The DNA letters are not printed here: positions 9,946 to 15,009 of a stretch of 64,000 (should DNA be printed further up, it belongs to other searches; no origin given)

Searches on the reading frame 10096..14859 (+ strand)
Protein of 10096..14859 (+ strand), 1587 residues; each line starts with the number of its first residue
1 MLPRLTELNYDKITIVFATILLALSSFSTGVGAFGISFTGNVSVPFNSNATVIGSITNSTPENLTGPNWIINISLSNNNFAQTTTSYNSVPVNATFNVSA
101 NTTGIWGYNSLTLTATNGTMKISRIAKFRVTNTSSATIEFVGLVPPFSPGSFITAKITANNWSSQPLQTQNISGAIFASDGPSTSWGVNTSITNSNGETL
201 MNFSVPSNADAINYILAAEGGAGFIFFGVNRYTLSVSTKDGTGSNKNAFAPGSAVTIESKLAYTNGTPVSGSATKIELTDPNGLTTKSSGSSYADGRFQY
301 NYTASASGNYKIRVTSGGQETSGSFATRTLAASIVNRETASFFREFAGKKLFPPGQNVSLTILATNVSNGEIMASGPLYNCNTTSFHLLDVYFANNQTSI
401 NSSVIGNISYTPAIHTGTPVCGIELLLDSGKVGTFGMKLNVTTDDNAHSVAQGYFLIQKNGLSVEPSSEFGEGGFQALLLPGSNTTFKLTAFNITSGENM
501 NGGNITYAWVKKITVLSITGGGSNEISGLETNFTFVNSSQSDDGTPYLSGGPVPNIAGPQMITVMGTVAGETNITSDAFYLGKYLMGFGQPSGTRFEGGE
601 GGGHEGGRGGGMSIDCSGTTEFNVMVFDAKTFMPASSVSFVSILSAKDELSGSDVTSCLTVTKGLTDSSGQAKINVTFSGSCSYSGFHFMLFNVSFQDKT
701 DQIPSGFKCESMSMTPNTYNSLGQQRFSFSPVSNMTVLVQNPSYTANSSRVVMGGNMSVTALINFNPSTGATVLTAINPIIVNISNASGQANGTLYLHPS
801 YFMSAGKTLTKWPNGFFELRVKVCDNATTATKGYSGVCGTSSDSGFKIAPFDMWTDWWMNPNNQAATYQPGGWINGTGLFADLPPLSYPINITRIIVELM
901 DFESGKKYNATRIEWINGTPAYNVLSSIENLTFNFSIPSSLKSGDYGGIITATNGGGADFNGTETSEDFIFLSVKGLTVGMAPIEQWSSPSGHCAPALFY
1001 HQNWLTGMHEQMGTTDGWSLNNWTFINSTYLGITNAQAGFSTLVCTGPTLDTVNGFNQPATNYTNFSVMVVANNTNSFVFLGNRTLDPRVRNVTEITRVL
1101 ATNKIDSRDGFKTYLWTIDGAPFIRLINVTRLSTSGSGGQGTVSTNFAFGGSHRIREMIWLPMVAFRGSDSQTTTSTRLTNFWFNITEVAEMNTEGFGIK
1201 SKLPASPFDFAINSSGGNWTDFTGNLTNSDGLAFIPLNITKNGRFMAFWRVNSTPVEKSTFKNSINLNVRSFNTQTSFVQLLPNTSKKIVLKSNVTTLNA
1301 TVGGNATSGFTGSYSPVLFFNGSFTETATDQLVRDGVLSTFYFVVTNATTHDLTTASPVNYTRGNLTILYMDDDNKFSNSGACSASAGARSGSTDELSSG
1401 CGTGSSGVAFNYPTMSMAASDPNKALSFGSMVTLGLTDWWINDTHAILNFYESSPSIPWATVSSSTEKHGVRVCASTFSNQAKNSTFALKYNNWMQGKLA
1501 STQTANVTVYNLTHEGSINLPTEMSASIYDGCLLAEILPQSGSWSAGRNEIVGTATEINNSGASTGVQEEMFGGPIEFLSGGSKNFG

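Call 8: search_protein_families(library=ncbifam, proteins=[window:10096-14859:+], max_evalue=0.00001)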
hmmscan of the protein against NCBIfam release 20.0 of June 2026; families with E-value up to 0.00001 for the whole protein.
window:10096-14859:+ (1587 aa): 0 families

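Call 40: search_protein_families(library=pfam, proteins=[window:10096-14859:+], max_evalue=0.001)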
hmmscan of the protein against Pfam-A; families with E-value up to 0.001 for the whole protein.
window:10096-14859:+ (1587 aa): 2 families
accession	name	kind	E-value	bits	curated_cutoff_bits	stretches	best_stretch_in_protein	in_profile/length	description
PF00630.25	Filamin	-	9.6e-06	26.8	26.9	1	260-324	28-90/93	Filamin/ABP280 repeat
PF01835.25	MG2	-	6.8e-05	23.6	32.8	0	246-325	8-94/96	MG2 domain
